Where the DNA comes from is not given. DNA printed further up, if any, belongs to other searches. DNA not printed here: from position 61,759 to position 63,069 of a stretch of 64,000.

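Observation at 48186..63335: spoVA operon split: spoVAA-AB-AC and spoVAD-AE separated by 11.8 kb bounded by repeat copies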

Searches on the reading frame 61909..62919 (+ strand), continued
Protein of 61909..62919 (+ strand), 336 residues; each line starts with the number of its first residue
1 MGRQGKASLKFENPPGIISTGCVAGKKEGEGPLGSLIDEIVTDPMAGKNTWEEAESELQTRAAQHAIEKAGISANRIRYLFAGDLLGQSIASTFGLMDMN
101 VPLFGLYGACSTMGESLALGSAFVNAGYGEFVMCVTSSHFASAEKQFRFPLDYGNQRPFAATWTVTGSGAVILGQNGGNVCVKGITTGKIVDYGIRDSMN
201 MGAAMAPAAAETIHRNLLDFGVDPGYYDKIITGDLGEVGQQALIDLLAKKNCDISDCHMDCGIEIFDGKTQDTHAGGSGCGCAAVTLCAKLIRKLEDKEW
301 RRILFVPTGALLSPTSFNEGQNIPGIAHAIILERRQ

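Call 28: find_homologous_proteins(query=window:61909-62919:+, max_evalue=1e-100)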
Query window:61909-62919:+ (336 aa): 7814 proteins with E <= 1e-100 among 8000 candidates; the best 120 are listed.
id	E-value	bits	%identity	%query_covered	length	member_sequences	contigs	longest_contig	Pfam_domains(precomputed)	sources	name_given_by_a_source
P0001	1.3e-216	736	94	100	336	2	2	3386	PF07451.18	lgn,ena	-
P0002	1.2e-208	710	91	100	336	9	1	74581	PF07451.18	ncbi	-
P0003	1.6e-195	667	86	100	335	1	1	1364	PF07451.18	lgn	-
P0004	1.9e-191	653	83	100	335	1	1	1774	PF07451.18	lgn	-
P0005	9.0e-191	651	83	100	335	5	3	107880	PF07451.18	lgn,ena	-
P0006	1.3e-170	585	74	99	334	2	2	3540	PF07451.18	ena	-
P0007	1.4e-165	568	72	99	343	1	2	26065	PF07451.18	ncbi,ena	-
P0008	2.7e-163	561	72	99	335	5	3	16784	PF07451.18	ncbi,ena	-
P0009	2.8e-163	561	72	99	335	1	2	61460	PF07451.18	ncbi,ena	-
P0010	9.7e-162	556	70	99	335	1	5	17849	PF07451.18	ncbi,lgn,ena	-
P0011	5.0e-161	553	70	99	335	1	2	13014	PF07451.18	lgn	-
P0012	2.4e-159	548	70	99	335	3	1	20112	PF07451.18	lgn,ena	-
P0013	2.4e-157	541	69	99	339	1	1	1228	PF07451.18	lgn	-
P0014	7.4e-157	540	68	99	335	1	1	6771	PF07451.18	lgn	-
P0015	2.5e-156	538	70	99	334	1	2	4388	PF07451.18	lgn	-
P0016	6.5e-156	537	68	99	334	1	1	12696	PF07451.18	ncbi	-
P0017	2.1e-155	535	69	99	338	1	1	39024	PF07451.18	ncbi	ncbi:MAG: stage V sporulation protein AD [Lachnospiraceae bacterium]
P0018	2.8e-155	534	69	99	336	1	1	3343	PF07451.18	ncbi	-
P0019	7.1e-155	533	69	99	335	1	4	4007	PF07451.18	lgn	-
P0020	3.6e-154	531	70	99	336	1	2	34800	PF07451.18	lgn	-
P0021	1.3e-153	529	69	99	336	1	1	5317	PF07451.18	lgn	-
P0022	1.9e-152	525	67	99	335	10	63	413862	PF07451.18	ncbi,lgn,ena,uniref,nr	ncbi:stage V sporulation protein AD [Lachnotalea sp. AF33-28]|uniref:stage V sporulation protein AD 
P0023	2.3e-152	525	66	99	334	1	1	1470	PF07451.18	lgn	-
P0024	3.0e-151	521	66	99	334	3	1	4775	PF07451.18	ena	-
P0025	6.0e-151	520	68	99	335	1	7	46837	PF07451.18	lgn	-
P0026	6.7e-151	520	68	99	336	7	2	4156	PF07451.18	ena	-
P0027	8.1e-151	520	67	99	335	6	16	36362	PF07451.18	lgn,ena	-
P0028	9.3e-151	520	66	99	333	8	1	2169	PF07451.18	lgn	-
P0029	5.2e-150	517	68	99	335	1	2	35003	PF07451.18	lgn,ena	-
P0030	8.0e-150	517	66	99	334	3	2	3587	PF07451.18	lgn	-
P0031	1.3e-149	516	67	98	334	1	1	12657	PF07451.18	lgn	-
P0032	1.8e-149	515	67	99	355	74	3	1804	PF07451.18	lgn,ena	-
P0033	6.8e-149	513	66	99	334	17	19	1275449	PF07451.18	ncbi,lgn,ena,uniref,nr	ncbi:stage V sporulation protein AD [Cuneatibacter sp. NSJ-177]|uniref:stage V sporulation protein A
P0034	7.1e-149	513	68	99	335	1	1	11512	PF07451.18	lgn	-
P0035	7.5e-149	513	68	99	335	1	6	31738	PF07451.18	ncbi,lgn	-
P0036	1.7e-148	512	68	99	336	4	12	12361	PF07451.18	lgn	-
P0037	1.8e-148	512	66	99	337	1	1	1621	PF07451.18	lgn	-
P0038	2.3e-148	512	67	99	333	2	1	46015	PF07451.18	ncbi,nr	ncbi:MAG: stage V sporulation protein AD [Clostridiales bacterium]|nr:stage V sporulation protein AD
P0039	2.9e-148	511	68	99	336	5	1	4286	PF07451.18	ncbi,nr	ncbi:MAG: stage V sporulation protein AD [Lachnospiraceae bacterium]|nr:stage V sporulation protein 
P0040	5.9e-148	510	66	99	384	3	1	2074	PF07451.18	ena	-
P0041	9.5e-148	510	67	99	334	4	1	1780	PF07451.18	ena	-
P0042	1.7e-147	509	66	98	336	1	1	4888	PF07451.18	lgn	-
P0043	5.2e-147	507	68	99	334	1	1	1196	PF07451.18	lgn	-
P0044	1.3e-146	506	64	98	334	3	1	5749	PF07451.18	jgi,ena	-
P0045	1.5e-146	506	66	99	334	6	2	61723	PF07451.18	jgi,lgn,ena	-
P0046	3.1e-146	505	66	98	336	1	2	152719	PF07451.18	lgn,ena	-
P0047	3.5e-146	505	66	98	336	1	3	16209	PF07451.18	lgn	-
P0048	4.6e-146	504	65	98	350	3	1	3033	PF07451.18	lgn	-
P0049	5.9e-146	504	66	98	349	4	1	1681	PF07451.18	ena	-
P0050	6.2e-146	504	65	98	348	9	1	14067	PF07451.18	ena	-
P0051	8.2e-146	503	63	99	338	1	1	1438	PF07451.18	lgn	-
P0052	1.0e-145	503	65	99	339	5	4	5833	PF07451.18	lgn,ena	-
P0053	1.1e-145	503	65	99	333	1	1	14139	PF07451.18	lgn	-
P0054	1.1e-145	503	65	98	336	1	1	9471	PF07451.18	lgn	-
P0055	2.7e-145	502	66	98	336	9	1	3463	PF07451.18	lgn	-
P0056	3.0e-145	501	68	99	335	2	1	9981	PF07451.18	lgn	-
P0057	3.1e-145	501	64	100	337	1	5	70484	PF07451.18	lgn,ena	-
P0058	3.5e-145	501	63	99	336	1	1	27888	PF07451.18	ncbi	-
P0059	4.6e-145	501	65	99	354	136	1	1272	PF07451.18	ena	-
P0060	4.9e-145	501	67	98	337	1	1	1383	PF07451.18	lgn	-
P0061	5.0e-145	501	64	99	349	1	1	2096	PF07451.18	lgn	-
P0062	5.1e-145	501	66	98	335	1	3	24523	PF07451.18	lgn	-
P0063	5.6e-145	501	64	100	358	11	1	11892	PF07451.18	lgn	-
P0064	5.9e-145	501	65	99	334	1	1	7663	PF07451.18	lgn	-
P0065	6.9e-145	500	64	99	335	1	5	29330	PF07451.18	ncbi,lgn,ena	-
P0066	7.4e-145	500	65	99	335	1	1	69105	PF07451.18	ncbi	-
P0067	8.4e-145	500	64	98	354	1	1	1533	PF07451.18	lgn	-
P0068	8.5e-145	500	66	99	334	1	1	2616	PF07451.18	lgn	-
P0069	9.2e-145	500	66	98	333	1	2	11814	PF07451.18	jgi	jgi:stage V sporulation protein AD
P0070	9.5e-145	500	-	-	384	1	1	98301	PF07451.18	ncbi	-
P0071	1.0e-144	500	64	99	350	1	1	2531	PF07451.18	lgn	-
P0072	1.3e-144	499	64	99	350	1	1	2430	PF07451.18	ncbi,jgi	jgi:stage V sporulation protein AD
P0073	1.4e-144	499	64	99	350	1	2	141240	PF07451.18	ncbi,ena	-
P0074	1.7e-144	499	64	99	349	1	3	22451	PF07451.18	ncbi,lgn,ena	-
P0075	1.7e-144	499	63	98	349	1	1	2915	PF07451.18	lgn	-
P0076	1.7e-144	499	-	-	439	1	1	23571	PF07451.18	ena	-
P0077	1.7e-144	499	64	98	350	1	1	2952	PF07451.18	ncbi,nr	ncbi:MAG: hypothetical protein K0S76_3228 [Herbinix sp.]|nr:hypothetical protein [Herbinix sp.]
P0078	1.8e-144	499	64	99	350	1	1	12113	PF07451.18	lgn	-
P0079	1.8e-144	499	65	98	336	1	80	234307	PF07451.18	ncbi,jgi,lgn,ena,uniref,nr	ncbi:stage V sporulation protein AD [Murimonas intestini]|uniref:Stage V sporulation protein AD n=1 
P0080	1.9e-144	499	66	99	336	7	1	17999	PF07451.18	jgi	-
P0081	2.0e-144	499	65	99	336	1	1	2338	PF07451.18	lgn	-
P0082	2.2e-144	499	64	98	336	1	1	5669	PF07451.18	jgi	-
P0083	2.5e-144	498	64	98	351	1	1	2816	PF07451.18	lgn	-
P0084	2.5e-144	498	65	99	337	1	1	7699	PF07451.18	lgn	-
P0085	2.8e-144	498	65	100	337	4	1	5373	PF07451.18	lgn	-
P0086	3.0e-144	498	64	99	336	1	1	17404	PF07451.18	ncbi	-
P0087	3.2e-144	498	64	98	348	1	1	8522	PF07451.18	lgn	-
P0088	3.5e-144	498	65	98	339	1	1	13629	PF07451.18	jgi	jgi:stage V sporulation protein AD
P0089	4.4e-144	498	65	100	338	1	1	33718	PF07451.18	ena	-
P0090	4.6e-144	498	65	98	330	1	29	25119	PF07451.18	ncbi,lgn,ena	-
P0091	4.8e-144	498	64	98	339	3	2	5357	PF07451.18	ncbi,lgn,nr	ncbi:MAG: stage V sporulation protein AD [Thermoflexaceae bacterium]|nr:stage V sporulation protein 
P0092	5.1e-144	497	64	98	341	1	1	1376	PF07451.18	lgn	-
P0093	5.3e-144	497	64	98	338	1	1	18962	PF07451.18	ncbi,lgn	-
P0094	5.3e-144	497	65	99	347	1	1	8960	PF07451.18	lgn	-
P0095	6.1e-144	497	64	98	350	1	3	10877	PF07451.18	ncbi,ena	-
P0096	7.3e-144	497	63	99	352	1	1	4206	PF07451.18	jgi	jgi:stage V sporulation protein AD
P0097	7.8e-144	497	67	98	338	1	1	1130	PF07451.18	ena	-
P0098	8.0e-144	497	64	99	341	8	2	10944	PF07451.18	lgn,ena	-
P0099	8.0e-144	497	64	98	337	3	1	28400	PF07451.18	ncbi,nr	ncbi:MAG: stage V sporulation protein AD [Lachnospiraceae bacterium]|nr:stage V sporulation protein 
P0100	8.8e-144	497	65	98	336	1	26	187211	PF07451.18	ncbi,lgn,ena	-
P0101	9.9e-144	496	64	98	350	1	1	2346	PF07451.18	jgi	jgi:stage V sporulation protein AD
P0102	1.3e-143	496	64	98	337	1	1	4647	PF07451.18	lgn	-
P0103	1.5e-143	496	64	98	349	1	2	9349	PF07451.18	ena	-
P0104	1.6e-143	496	64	98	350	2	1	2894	PF07451.18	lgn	-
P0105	1.7e-143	496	65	99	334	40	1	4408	PF07451.18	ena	-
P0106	1.9e-143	496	66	99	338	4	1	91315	PF07451.18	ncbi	-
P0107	2.1e-143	495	65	99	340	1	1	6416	PF07451.18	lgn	-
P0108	2.2e-143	495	65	100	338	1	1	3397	PF07451.18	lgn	-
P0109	2.2e-143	495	64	99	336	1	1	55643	PF07451.18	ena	-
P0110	2.3e-143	495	63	98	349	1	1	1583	PF07451.18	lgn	-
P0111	2.3e-143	495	65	98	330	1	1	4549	PF07451.18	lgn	-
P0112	2.4e-143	495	65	98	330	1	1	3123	PF07451.18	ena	-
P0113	2.5e-143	495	67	99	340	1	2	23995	PF07451.18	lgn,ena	-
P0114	2.5e-143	495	65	99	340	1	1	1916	PF07451.18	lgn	-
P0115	2.6e-143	495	64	100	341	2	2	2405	PF07451.18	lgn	-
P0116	2.9e-143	495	65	99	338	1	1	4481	PF07451.18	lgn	-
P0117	3.2e-143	495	66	99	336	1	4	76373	PF07451.18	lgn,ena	-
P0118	3.3e-143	495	64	98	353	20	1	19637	PF07451.18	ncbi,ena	-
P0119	3.5e-143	495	64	98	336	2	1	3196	PF07451.18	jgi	-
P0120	3.5e-143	495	64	98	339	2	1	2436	PF07451.18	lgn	-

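Call 29: find_encoding_contigs(protein=P0002, flank=10000, max_places=3)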
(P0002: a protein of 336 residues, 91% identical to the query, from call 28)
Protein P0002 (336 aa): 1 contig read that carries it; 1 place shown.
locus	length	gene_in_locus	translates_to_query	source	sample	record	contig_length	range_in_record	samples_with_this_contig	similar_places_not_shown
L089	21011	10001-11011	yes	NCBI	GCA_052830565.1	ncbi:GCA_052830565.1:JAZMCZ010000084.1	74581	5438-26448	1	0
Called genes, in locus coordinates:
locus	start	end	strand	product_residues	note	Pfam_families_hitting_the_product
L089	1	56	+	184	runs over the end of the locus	PF01863:YgjP-like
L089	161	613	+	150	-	PF00293:NUDIX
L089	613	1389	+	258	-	-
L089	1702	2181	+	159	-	PF11188:DUF2975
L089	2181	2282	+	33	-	-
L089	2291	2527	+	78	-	PF12844:HTH_19 (weak), PF13443:HTH_26, PF01381:HTH_3 (weak)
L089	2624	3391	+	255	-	PF00459:Inositol_P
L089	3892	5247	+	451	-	PF00070:Pyr_redox (faint), PF01262:AlaDh_PNT_C (faint), PF02254:TrkA_N, PF03435:Sacchrp_dh_NADP (weak), PF03721:UDPG_MGDP_dh_N (weak), PF02080:TrkA_C, PF02254:TrkA_N, PF02080:TrkA_C, +5 more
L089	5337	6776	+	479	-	PF02386:TrkH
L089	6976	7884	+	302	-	PF01370:Epimerase, PF16363:GDP_Man_Dehyd (faint), PF04321:RmlD_sub_bind (weak)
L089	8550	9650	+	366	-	PF01145:Band_7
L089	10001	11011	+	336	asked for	PF07451:SpoVAD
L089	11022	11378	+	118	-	PF03862:SpoVAC_SpoVAEB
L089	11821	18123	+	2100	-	PF00722:Glyco_hydro_16, PF26113:GH16_XgeA, PF17652:Glyco_hydro81C, PF09479:Flg_new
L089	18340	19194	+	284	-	PF02645:DegV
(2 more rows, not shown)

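Call 30: find_encoding_contigs(protein=P0005, flank=10000, max_places=3)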
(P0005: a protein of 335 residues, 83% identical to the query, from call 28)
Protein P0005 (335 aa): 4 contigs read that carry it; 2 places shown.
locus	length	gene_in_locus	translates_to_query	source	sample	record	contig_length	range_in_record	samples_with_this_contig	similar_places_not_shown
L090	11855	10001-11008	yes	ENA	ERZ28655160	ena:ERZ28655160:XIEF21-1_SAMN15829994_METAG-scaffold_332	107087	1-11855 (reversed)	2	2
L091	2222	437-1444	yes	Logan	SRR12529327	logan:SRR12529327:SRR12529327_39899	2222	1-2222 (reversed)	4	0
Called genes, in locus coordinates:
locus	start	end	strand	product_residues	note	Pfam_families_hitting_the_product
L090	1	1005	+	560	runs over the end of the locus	PF00069:Pkinase, PF01636:APH (faint), PF07714:PK_Tyr_Ser-Thr, PF03109:ABC1 (weak)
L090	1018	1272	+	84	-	-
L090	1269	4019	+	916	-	PF19077:Big_13 (faint)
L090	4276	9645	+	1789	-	PF00754:F5_F8_type_C, PF22633:F5_F8_type_C_2, PF00754:F5_F8_type_C, PF22633:F5_F8_type_C_2, PF00754:F5_F8_type_C, PF22633:F5_F8_type_C_2, PF17652:Glyco_hydro81C, PF00754:F5_F8_type_C, +3 more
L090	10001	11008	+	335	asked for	PF07451:SpoVAD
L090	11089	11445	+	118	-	PF03862:SpoVAC_SpoVAEB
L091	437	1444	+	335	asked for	PF07451:SpoVAD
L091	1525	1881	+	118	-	PF03862:SpoVAC_SpoVAEB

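Call 38: find_encoding_contigs(protein=P0001, flank=10000, max_places=3)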
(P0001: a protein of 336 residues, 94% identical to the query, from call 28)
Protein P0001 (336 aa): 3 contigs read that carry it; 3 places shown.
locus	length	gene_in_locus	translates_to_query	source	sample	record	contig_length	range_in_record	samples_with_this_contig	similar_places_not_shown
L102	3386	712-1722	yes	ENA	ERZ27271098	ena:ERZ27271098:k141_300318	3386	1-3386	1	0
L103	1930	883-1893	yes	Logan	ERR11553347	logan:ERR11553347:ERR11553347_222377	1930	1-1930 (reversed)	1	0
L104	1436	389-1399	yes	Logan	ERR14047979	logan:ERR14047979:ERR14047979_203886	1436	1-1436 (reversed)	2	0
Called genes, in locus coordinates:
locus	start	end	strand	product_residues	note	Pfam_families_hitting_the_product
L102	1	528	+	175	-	?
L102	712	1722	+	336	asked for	PF07451:SpoVAD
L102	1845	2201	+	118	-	PF03862:SpoVAC_SpoVAEB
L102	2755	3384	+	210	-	?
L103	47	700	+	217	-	PF01863:YgjP-like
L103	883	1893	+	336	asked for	PF07451:SpoVAD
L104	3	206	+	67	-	?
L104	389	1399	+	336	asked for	PF07451:SpoVAD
